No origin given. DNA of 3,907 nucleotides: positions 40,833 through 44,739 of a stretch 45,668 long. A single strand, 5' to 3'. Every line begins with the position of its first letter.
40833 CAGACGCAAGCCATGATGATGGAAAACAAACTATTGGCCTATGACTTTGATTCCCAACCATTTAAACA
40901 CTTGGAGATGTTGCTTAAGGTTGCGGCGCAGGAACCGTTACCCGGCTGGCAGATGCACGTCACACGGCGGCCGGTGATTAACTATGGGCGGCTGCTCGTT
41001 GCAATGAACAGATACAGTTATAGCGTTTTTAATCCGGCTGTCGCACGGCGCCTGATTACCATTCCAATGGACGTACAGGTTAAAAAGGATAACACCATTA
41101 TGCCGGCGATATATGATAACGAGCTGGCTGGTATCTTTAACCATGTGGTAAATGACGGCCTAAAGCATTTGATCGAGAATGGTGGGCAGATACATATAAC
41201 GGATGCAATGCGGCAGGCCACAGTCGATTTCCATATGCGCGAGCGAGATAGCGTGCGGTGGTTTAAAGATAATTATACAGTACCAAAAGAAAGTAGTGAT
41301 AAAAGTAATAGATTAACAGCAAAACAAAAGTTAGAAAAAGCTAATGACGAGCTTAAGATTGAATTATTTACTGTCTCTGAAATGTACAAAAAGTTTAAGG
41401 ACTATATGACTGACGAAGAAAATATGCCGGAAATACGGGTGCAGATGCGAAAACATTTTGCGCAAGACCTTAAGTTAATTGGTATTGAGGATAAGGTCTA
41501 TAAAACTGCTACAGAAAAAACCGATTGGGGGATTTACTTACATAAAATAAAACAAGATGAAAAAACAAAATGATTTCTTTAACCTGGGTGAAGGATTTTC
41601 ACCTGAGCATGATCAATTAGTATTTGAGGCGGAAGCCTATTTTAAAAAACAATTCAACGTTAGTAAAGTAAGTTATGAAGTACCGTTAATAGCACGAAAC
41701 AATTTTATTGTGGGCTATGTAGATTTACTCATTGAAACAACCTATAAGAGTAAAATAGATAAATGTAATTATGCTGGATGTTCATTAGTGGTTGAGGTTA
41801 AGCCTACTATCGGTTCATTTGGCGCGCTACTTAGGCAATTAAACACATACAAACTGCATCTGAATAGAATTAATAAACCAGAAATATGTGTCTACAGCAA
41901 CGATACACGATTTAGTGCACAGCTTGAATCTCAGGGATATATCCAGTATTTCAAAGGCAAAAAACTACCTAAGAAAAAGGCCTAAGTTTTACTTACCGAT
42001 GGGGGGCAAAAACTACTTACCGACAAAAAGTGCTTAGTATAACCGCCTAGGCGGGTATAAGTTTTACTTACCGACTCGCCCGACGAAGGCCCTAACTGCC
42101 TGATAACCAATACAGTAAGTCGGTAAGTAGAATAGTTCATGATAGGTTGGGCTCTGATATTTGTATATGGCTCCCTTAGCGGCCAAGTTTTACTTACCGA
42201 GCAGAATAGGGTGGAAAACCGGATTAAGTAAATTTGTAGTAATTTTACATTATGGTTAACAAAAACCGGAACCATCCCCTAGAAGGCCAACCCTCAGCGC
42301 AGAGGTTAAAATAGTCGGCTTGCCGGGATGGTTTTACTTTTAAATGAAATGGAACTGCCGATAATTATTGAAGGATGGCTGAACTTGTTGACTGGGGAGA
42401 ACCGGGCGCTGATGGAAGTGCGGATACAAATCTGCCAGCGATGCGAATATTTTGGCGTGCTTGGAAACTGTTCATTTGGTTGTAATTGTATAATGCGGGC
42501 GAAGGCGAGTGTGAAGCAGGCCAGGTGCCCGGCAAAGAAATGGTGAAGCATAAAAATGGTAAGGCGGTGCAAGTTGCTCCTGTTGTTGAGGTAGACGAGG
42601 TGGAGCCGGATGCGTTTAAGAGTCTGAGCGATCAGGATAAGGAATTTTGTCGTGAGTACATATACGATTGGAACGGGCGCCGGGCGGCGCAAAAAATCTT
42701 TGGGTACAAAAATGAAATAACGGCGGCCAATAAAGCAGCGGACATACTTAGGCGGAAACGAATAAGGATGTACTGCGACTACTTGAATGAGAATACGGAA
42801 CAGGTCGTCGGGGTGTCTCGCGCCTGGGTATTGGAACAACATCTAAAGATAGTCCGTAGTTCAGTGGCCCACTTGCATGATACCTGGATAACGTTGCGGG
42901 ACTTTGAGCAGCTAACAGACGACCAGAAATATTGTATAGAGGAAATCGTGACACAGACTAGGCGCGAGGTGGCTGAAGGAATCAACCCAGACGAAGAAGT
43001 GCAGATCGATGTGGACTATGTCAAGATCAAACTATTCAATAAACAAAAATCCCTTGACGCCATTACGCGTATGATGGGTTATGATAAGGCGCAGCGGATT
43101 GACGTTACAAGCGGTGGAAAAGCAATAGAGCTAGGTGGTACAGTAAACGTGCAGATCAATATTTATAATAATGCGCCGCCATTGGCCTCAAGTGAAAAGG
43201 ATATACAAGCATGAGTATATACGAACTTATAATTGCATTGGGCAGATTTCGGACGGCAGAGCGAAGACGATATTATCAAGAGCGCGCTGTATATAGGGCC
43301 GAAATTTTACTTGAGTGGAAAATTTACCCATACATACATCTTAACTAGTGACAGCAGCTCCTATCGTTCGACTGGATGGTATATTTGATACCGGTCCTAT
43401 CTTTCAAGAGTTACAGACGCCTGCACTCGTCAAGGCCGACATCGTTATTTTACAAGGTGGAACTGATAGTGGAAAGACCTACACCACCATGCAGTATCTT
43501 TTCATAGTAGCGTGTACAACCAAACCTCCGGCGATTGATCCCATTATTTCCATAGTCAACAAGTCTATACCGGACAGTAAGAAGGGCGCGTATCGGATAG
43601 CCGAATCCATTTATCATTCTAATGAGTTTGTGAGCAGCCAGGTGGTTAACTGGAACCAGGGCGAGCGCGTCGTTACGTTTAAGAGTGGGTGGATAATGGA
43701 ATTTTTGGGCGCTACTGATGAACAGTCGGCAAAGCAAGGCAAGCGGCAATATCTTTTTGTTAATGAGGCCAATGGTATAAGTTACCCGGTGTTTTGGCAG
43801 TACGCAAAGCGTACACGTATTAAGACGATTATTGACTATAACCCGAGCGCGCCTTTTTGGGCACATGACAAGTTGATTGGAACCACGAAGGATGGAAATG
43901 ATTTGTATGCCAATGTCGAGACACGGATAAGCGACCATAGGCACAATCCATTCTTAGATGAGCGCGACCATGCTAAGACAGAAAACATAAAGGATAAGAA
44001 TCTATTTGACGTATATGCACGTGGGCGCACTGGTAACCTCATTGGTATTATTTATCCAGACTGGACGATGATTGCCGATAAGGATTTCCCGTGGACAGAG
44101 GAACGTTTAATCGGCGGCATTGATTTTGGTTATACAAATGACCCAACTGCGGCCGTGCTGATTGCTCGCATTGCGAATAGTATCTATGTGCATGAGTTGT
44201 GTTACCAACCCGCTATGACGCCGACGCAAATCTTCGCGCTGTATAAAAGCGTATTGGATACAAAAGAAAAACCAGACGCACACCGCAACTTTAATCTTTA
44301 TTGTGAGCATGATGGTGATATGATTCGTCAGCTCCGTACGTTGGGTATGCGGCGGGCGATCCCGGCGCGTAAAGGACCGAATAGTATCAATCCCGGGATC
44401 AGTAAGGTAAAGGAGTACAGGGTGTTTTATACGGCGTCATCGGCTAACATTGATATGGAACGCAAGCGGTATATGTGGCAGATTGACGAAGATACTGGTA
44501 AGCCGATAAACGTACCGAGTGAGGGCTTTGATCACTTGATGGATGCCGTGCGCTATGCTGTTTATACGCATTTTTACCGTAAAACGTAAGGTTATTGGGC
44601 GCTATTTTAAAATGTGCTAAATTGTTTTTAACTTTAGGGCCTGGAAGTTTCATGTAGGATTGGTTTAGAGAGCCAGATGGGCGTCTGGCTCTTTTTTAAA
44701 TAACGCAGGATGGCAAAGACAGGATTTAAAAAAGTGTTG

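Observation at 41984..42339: Iteron array plus palindrome between the replication and packaging modules (ori or pac/cos candidate)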

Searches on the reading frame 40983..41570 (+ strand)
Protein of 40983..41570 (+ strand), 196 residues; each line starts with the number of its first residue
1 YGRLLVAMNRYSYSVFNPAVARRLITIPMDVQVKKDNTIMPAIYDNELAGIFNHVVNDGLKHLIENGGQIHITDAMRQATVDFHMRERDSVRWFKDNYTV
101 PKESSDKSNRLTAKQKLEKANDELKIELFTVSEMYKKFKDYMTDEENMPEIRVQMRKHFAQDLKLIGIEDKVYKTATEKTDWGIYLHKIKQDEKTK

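Call 50: predict_structure(alignment_id=A3)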
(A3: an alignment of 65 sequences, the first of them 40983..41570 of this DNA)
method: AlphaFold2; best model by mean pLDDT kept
length: 196 residues; sequences in the alignment: 65
mean_pLDDT: 78.7   pTM: 0.67
mean pLDDT of the five models: 78.7, 78.2, 77.6, 76.5, 75.5
residues with pLDDT >= 90: 90; 70-90: 47; 50-70: 44; < 50: 15
segments of 3 or more residues with pLDDT < 50: 11-16, 39-44
pLDDT, mean of each block of 10 residues (from residue 1): 53 47 55 56 56 72 78 73 80 95 93 94 95 98 96 96 93 88 94 52
secondary structure, 60 per line:
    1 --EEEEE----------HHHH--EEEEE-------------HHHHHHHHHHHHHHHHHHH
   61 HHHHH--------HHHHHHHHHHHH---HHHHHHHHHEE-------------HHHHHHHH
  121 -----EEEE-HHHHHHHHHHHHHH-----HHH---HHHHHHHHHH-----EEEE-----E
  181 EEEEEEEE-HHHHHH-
elements in order: E3-7 H18-21 E24-28 H42-65 H74-85 H89-97 H113-120 E126-129 H131-144 H156-165 E171-174 E180-188 H190-195

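Call 53: fold_search(model_id=the predicted structure, library=pdb)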
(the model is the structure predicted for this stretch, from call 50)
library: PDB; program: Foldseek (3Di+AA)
matches with E <= 10: 106; with E <= 0.001: 0
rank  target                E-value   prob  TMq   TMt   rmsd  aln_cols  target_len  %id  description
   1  8iqh_D                4.5e-02  0.93  0.34  0.10   8.2       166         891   11  Structure of Full-Length AsfvPrimPol in Apo-Form (released 2023-07-26)
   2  8iqh_K                6.4e-02  0.89  0.34  0.10   8.3       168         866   11  Structure of Full-Length AsfvPrimPol in Apo-Form (released 2023-07-26)
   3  8iqh_M                2.4e-01  0.75  0.34  0.10   5.6       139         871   10  Structure of Full-Length AsfvPrimPol in Apo-Form (released 2023-07-26)
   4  8iqi_A                3.2e-01  0.54  0.31  0.09   8.6       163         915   13  Structure of Full-Length AsfvPrimPol in Complex-Form (released 2023-07-26)
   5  8iqi_C                4.0e-01  0.28  0.30  0.10   9.1       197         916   10  Structure of Full-Length AsfvPrimPol in Complex-Form (released 2023-07-26)
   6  8iqh_J                5.4e-01  0.41  0.33  0.10   8.3       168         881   12  Structure of Full-Length AsfvPrimPol in Apo-Form (released 2023-07-26)
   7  4pql_A                5.4e-01  0.08  0.17  0.22  15.1       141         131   13  N-Terminal domain of DNA binding protein (released 2014-06-11)
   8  9iwa_C                6.1e-01  0.41  0.32  0.10   6.1       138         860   10  Structure of apo AsfvPrimPol with dodecamer (released 2025-12-24)
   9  2v1u_A                6.4e-01  0.12  0.19  0.12  12.4       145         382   12  STRUCTURE OF THE AEROPYRUM PERNIX ORC1 PROTEIN IN COMPLEX WITH DNA (released 2007-09-18)
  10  3cta                  9.2e-01  0.12  0.16  0.16   8.9        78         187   13  Crystal structure of riboflavin kinase from Thermoplasma acidophilum (released 2008-04-29)
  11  7tji_I                1.0e+00  0.30  0.22  0.13   5.2        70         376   13  S. cerevisiae ORC bound to 84 bp ARS1 DNA and Cdc6 (state 2) with flexible Orc6 N-terminal domain (released 2022-10-05)
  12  8iqi_F                1.0e+00  0.25  0.30  0.09   7.3       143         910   10  Structure of Full-Length AsfvPrimPol in Complex-Form (released 2023-07-26)
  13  1ka8_A                1.3e+00  0.15  0.21  0.35  11.0       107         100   15  Crystal Structure of the Phage P4 Origin-Binding Domain (released 2002-04-17)
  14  7tjh_I                1.4e+00  0.25  0.22  0.13   6.1        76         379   14  S. cerevisiae ORC bound to 84 bp ARS1 DNA and Cdc6 (state 1) with flexible Orc6 N-terminal domain (released 2022-10-05)
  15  8iqh_H                1.4e+00  0.23  0.32  0.10   8.0       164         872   12  Structure of Full-Length AsfvPrimPol in Apo-Form (released 2023-07-26)
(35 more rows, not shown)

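Call 87: search_solved_structures(query=A3, max_evalue=1)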
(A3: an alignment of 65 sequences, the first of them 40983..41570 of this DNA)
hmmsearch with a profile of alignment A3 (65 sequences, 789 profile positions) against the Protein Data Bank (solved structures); distinct sequences matched with E-value up to 1: 3.
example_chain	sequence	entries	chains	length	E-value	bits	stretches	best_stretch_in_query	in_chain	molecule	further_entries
6c2u_A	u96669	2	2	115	0.11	14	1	481-539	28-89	phosphate-loop protein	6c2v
8apl_A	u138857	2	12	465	0.13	13.8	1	431-530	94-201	Primase D5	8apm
8xj8_A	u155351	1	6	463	0.2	13.1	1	432-530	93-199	Monkeypox virus E5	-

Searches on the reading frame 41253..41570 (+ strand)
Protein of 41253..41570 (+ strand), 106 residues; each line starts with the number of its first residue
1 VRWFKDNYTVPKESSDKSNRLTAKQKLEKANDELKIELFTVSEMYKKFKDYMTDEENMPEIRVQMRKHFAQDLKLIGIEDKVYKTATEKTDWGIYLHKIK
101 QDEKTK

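Call 66: predict_structure(alignment_id=A4)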
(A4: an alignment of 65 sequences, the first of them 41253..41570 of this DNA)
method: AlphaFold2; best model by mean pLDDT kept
length: 106 residues; sequences in the alignment: 65
mean_pLDDT: 87.2   pTM: 0.74
mean pLDDT of the five models: 87.2, 85.9, 85.7, 85.2, 84.7
residues with pLDDT >= 90: 56; 70-90: 44; 50-70: 3; < 50: 3
segments of 3 or more residues with pLDDT < 50: 104-106
pLDDT, mean of each block of 10 residues (from residue 1): 89 85 88 90 94 93 94 91 81 89 51
secondary structure, 60 per line:
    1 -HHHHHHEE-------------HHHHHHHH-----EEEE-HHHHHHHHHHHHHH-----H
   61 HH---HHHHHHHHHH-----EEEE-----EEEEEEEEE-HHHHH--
elements in order: H2-7 H23-30 E36-39 H41-54 H66-75 E81-84 E90-98 H100-104

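Call 69: fold_search(model_id=the predicted structure, library=pdb)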
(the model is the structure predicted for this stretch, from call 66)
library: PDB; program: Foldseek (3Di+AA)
matches with E <= 10: 58; with E <= 0.001: 0
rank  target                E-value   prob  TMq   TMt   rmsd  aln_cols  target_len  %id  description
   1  7tji_I                1.2e+00  0.28  0.35  0.13   5.1        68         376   13  S. cerevisiae ORC bound to 84 bp ARS1 DNA and Cdc6 (state 2) with flexible Orc6 N-terminal domain (released 2022-10-05)
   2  7jk6_D                1.5e+00  0.15  0.33  0.11   7.3        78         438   12  Structure of Drosophila ORC in the active conformation (released 2020-09-09)
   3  8ww7_L                1.6e+00  0.21  0.37  0.06  11.1        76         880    9  Structure of AMPPNP-Form AsfvPrimPol Dodecamer (released 2025-04-30)
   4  8cll_A                2.4e+00  0.07  0.17  0.07   7.8        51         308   18  Structural insights into human TFIIIC promoter recognition (released 2023-06-21)
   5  7tjh_I                2.7e+00  0.20  0.36  0.12   4.6        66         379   14  S. cerevisiae ORC bound to 84 bp ARS1 DNA and Cdc6 (state 1) with flexible Orc6 N-terminal domain (released 2022-10-05)
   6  3orc_A                2.9e+00  0.04  0.16  0.23  10.5        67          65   10  CRYSTAL STRUCTURE OF AN ENGINEERED CRO MONOMER BOUND NONSPECIFICALLY TO DNA (released 1998-12-02)
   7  8ww7_D                3.0e+00  0.15  0.34  0.06   6.4        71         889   11  Structure of AMPPNP-Form AsfvPrimPol Dodecamer (released 2025-04-30)
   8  7tjj_I                3.2e+00  0.14  0.36  0.13   5.3        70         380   13  S. cerevisiae ORC bound to 84 bp ARS1 DNA and Cdc6 (state 1) with docked Orc6 N-terminal domain (released 2022-10-05)
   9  5cro_O                3.2e+00  0.05  0.18  0.28   9.8        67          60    9  REFINED STRUCTURE OF CRO REPRESSOR PROTEIN FROM BACTERIOPHAGE LAMBDA (released 1998-06-17)
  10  8ww7_I                3.6e+00  0.11  0.31  0.05  13.7        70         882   11  Structure of AMPPNP-Form AsfvPrimPol Dodecamer (released 2025-04-30)
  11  5cro_A                3.6e+00  0.04  0.18  0.27  11.4        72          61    8  REFINED STRUCTURE OF CRO REPRESSOR PROTEIN FROM BACTERIOPHAGE LAMBDA (released 1998-06-17)
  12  2ovg                  3.9e+00  0.04  0.16  0.27  10.2        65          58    9  Lambda Cro Q27P/A29S/K32Q triple mutant at 1.35 A in space group P3221 (released 2008-01-08)
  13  9i22_A                3.9e+00  0.01  0.17  0.06  15.3       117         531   12  Structure of Human helicase RecQ1- Myc G-quadruplex - ADP complex (released 2025-10-01)
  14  1d1l                  4.1e+00  0.04  0.18  0.28  11.3        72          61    8  CRYSTAL STRUCTURE OF CRO-F58W MUTANT (released 1999-10-06)
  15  8cli_A                4.7e+00  0.05  0.17  0.05   8.0        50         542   16  TFIIIC TauB-DNA monomer (released 2023-06-21)
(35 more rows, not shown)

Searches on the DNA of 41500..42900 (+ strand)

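Call 7: search_dna_similar(query=window:41500-42900:+, collection=phages, mode=distant, max_rows=30)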
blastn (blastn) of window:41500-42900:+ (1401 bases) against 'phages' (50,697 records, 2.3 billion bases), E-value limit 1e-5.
No match.

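Call 8: search_rna_families(source=window, start=41500, end=42900, threshold=evalue, max_evalue=1)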
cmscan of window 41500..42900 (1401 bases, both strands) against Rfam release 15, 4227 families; matches with E-value up to 1: 0.
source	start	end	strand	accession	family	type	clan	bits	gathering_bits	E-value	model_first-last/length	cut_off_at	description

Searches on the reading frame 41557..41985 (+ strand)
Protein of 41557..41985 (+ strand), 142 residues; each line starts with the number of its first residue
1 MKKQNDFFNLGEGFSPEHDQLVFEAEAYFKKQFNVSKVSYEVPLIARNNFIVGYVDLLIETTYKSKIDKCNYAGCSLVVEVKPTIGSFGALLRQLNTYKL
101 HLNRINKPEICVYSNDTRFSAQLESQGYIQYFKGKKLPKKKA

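Call 11: search_protein_families(library=pfam, proteins=[window:41557-41985:+], max_evalue=0.01)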
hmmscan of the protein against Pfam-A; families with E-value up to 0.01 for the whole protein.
window:41557-41985:+ (142 aa): 0 families

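Call 12: search_protein_families(library=phrogs, proteins=[window:41557-41985:+], max_evalue=0.01)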
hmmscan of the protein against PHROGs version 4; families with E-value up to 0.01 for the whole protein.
window:41557-41985:+ (142 aa): 0 families

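Call 72: search_solved_structures(query=window:41557-41982:+, max_evalue=5)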
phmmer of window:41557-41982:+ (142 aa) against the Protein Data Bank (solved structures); distinct sequences matched with E-value up to 5: 1.
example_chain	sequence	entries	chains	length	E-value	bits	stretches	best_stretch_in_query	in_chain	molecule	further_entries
8i8b_A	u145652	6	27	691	0.2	14.7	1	71-102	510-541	Viral capsid associated protein | Capsid-associated protein VP80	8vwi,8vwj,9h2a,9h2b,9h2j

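Call 89: search_protein_families(library=pfam, proteins=[window:41557-41982:+], max_evalue=10)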
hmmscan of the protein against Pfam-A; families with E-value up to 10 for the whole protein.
window:41557-41982:+ (142 aa): 2 families
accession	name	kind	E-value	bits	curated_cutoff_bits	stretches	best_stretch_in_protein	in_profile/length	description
PF07267.16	Nucleo_P87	-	0.033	13.5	25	1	71-101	476-506/650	Nucleopolyhedrovirus capsid protein P87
PF12197.13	lci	-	0.077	13.3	20.3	1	111-135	4-28/44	LCI fold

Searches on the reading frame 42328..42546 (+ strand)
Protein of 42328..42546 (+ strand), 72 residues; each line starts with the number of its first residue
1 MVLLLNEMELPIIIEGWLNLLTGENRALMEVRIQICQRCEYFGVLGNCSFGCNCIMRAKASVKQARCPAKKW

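Call 11: search_protein_families(library=pfam, proteins=[window:42328-42546:+], max_evalue=0.01)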
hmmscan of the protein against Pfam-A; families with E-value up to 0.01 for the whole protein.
window:42328-42546:+ (72 aa): 1 family
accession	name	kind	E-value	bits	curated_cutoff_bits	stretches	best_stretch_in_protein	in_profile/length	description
PF19668.4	DUF6171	-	9.6e-06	26.3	27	1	25-72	35-80/80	Family of unknown function (DUF6171)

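Call 12: search_protein_families(library=phrogs, proteins=[window:42328-42546:+], max_evalue=0.01)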
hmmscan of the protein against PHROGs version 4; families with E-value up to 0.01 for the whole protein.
window:42328-42546:+ (72 aa): 1 family
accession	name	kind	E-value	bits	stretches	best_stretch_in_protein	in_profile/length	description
phrog_13558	-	unknown function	3.3e-10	40.8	1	25-72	21-68/69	-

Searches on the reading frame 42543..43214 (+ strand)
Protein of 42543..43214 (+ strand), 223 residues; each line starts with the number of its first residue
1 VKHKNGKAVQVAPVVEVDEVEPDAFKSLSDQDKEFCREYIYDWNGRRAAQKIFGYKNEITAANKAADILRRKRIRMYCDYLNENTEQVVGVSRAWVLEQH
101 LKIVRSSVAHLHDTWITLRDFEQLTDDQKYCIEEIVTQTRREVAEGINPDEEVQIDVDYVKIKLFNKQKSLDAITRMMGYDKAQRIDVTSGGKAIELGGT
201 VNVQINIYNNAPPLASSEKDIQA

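Call 11: search_protein_families(library=pfam, proteins=[window:42543-43214:+], max_evalue=0.01)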
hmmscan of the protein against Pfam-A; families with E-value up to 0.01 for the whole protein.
window:42543-43214:+ (223 aa): 1 family
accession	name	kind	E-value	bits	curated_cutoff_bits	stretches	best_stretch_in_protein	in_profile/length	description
PF03592.21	Terminase_2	-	5.3e-16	60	26.1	1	28-182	1-132/141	Terminase small subunit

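Call 12: search_protein_families(library=phrogs, proteins=[window:42543-43214:+], max_evalue=0.01)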
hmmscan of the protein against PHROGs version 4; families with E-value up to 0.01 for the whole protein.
window:42543-43214:+ (223 aa): 2 families
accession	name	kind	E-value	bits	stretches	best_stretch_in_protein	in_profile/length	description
phrog_51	-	head and packaging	7.5e-17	62.9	1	20-191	81-225/261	terminase small subunit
phrog_2606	-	head and packaging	1e-09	39.2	1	23-183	84-249/310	terminase small subunit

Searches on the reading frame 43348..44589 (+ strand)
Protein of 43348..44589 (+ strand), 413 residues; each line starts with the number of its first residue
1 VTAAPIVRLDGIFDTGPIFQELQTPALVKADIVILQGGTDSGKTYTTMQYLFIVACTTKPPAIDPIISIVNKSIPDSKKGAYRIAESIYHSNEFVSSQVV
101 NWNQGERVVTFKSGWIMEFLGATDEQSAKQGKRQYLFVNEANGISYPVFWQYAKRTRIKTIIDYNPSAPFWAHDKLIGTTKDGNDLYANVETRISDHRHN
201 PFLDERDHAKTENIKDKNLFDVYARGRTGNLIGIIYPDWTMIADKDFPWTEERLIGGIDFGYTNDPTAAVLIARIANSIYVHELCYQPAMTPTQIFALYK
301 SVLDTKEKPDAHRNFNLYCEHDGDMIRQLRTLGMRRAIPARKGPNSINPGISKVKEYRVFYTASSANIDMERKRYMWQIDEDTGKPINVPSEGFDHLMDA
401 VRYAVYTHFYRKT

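Call 11: search_protein_families(library=pfam, proteins=[window:43348-44589:+], max_evalue=0.01)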
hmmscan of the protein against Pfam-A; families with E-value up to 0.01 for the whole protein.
window:43348-44589:+ (413 aa): 2 families
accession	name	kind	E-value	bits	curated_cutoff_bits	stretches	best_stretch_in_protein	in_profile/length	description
PF03237.21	Terminase_6N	-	0.00021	21.4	22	1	35-225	2-197/215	Terminase large subunit, T4likevirus-type, N-terminal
PF17288.8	Terminase_3C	-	0.00026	21.8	26.7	1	259-405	1-153/155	Terminase RNAseH like domain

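Call 12: search_protein_families(library=phrogs, proteins=[window:43348-44589:+], max_evalue=0.01)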
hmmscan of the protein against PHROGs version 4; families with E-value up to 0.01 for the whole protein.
window:43348-44589:+ (413 aa): 6 families
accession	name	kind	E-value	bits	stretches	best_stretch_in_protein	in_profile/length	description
phrog_2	-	head and packaging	2.3e-28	100.4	1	23-411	275-595/807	terminase large subunit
phrog_5653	-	head and packaging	6.1e-26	92.4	1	233-410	8-182/199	terminase large subunit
phrog_6672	-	head and packaging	1.1e-19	71.4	1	324-412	45-133/145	terminase large subunit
phrog_10250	-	head and packaging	0.00064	20.5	1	345-411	153-218/228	terminase large subunit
phrog_3717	-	head and packaging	0.0015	19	0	192-270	186-268/277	terminase large subunit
phrog_18557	-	head and packaging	0.0047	18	0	375-412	41-77/88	terminase large subunit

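Call 15: find_related_loci(query=window:43348-44589:+, collection=viral_contigs, flank=8000)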
Query window:43348-44589:+ (413 aa) in viral_contigs; peptide patterns used: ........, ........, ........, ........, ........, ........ (x = any residue, [..] = any of these).
18 stretches matched a pattern; 18 encode a relative of the query (tblastn E <= 1e-3); 18 distinct loci.
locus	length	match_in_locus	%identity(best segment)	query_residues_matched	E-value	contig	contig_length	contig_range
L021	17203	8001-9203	72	1-412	0e+0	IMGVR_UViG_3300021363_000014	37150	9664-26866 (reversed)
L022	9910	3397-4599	71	1-412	0e+0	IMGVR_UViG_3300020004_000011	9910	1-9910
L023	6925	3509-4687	64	7-411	2e-174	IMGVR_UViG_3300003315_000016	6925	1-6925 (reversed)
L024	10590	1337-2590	59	12-411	2e-170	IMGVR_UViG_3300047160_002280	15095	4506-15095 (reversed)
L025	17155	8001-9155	62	15-411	8e-167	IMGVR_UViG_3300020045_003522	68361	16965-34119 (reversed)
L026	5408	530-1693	62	12-411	1e-167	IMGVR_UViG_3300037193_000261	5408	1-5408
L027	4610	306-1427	61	30-411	2e-163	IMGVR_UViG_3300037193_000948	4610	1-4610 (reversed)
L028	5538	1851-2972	61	30-412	1e-161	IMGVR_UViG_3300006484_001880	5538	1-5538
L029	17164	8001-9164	57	12-411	3e-156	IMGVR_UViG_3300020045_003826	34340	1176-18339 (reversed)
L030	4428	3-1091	61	41-412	4e-157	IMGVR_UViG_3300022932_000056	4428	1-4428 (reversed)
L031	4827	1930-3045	58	30-411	1e-150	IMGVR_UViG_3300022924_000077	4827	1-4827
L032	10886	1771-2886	59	30-411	2e-148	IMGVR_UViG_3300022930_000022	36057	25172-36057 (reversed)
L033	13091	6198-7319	57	32-413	6e-148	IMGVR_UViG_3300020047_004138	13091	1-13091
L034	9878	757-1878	57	32-413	7e-148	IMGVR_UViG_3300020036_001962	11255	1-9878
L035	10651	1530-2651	57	32-413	7e-148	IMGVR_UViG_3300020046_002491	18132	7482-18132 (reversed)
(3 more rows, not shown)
